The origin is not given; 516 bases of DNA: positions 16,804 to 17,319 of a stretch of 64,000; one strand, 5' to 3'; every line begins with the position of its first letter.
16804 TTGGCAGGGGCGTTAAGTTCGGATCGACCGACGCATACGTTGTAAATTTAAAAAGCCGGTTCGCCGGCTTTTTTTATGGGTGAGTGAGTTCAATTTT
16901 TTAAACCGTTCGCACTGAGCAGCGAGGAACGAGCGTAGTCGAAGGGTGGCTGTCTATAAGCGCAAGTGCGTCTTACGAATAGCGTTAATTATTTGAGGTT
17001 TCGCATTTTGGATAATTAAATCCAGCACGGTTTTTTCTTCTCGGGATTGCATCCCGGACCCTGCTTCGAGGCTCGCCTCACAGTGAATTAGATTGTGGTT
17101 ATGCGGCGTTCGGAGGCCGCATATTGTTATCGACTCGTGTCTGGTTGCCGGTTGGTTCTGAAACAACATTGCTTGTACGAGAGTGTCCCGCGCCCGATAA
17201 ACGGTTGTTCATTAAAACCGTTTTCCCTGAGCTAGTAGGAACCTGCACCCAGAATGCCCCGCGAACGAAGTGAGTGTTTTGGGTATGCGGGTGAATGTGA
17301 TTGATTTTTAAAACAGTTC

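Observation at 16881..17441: Duplicated ~155-bp hairpin-rich element occupying the missing integrase's place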

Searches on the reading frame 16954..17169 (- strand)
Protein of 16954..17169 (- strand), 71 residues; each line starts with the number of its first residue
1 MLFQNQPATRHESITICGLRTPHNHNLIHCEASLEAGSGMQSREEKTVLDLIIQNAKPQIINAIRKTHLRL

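Call 13: search_protein_families(library=pfam, proteins=[window:16954-17169:-], max_evalue=0.1)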
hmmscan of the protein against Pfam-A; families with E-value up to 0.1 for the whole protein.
window:16954-17169:- (71 aa): 0 families
